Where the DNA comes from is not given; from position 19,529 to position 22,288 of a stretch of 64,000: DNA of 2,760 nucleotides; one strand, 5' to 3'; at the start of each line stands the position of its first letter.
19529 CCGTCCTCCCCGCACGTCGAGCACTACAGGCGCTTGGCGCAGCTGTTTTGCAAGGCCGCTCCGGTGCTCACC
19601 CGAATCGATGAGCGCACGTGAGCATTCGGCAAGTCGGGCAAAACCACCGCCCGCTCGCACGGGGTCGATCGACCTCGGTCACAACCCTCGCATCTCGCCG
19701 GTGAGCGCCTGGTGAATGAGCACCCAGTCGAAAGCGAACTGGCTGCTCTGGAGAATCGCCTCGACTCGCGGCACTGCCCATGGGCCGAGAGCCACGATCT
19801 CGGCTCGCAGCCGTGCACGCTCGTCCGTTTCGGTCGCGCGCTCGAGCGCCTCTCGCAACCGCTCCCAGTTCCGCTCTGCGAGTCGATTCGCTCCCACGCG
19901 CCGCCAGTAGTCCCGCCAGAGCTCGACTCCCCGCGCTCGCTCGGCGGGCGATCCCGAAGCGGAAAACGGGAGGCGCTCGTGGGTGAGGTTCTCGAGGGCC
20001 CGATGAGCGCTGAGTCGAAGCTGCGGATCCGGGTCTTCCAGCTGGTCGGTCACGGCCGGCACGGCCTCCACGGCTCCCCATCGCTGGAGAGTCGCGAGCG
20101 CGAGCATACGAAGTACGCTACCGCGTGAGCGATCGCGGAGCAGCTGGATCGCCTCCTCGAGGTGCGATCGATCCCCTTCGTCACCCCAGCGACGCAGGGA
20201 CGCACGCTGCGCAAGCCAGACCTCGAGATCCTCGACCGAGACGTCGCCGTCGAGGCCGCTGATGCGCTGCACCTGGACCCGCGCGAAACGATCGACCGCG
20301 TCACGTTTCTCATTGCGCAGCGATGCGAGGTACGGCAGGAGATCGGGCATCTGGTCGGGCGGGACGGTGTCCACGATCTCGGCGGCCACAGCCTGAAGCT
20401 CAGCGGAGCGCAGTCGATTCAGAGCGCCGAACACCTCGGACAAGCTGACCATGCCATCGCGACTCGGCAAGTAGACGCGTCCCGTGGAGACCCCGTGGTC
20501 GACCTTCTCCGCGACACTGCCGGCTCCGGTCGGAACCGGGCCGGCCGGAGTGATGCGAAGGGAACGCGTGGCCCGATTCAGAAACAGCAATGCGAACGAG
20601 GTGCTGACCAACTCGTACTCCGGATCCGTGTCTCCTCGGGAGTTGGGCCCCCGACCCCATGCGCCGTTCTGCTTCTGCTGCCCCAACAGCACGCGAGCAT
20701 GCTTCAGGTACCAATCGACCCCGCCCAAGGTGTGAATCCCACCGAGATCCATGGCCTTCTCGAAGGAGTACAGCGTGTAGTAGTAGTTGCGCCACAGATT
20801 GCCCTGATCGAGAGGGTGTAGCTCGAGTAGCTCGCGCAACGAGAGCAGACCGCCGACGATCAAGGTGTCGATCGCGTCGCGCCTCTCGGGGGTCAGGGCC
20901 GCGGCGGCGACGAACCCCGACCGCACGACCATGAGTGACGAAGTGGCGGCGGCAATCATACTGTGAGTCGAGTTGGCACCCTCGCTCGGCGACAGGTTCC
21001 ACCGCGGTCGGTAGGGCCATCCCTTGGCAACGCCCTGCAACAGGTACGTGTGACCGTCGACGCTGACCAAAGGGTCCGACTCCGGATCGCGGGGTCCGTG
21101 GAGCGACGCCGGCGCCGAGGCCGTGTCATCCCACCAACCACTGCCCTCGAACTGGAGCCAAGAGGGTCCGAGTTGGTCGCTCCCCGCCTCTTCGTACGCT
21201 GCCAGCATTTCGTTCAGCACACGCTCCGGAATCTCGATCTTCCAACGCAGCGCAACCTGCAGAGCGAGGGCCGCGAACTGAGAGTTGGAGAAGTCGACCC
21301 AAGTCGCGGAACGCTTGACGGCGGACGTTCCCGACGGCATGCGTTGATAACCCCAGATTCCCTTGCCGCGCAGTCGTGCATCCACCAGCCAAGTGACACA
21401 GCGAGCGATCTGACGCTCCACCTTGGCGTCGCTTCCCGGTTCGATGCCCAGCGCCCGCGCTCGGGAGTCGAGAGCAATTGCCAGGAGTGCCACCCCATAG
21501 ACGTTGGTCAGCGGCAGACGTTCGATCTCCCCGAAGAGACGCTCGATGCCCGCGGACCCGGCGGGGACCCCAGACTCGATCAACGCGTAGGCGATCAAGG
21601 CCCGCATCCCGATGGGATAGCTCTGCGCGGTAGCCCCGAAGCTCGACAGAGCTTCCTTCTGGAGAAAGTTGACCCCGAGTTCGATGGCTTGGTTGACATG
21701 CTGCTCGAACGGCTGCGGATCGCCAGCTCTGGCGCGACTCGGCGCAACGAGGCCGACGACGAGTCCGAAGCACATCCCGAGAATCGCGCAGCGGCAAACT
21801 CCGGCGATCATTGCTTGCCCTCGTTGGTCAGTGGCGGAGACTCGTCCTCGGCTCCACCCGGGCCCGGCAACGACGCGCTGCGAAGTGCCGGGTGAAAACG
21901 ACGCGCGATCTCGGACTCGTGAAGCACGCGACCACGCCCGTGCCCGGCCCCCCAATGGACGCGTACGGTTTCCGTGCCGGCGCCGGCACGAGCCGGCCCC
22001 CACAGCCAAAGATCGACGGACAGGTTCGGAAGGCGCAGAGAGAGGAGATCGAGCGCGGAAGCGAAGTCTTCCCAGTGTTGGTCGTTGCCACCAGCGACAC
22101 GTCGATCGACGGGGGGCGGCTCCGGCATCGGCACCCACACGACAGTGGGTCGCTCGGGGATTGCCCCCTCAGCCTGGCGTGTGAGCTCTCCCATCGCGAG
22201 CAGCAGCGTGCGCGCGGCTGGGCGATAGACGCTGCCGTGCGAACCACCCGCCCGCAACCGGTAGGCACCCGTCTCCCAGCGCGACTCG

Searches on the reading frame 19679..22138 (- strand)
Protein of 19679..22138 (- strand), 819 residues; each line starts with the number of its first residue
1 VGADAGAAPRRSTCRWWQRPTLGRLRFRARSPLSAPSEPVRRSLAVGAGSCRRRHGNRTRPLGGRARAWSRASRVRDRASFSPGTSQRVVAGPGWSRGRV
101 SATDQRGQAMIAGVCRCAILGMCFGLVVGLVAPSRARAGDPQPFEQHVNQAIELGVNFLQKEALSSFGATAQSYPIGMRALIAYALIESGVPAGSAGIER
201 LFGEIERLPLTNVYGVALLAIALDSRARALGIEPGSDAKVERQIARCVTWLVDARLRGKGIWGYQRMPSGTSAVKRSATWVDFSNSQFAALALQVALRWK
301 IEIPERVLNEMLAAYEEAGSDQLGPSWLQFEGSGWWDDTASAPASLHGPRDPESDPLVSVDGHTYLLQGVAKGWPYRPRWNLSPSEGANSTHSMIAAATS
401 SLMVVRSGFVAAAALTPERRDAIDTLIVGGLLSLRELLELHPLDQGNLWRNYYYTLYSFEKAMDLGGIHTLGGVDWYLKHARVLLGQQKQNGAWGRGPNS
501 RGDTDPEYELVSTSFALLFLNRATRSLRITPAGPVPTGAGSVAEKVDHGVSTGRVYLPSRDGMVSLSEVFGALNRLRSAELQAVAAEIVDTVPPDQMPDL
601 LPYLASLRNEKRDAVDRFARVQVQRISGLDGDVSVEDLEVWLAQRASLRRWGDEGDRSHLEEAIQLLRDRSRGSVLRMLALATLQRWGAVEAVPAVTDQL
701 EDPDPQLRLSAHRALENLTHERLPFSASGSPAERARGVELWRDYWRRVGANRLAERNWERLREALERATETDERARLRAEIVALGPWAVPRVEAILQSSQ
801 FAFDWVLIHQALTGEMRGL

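Call 29: search_protein_families(library=pfam, proteins=[window:19679-22138:-], max_evalue=0.001)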
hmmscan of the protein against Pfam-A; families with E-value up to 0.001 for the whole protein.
window:19679-22138:- (819 aa): 1 family
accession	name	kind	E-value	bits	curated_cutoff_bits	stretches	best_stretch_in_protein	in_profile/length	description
PF13646.12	HEAT_2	-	0.0006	20.5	27.7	1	662-721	3-61/88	HEAT repeats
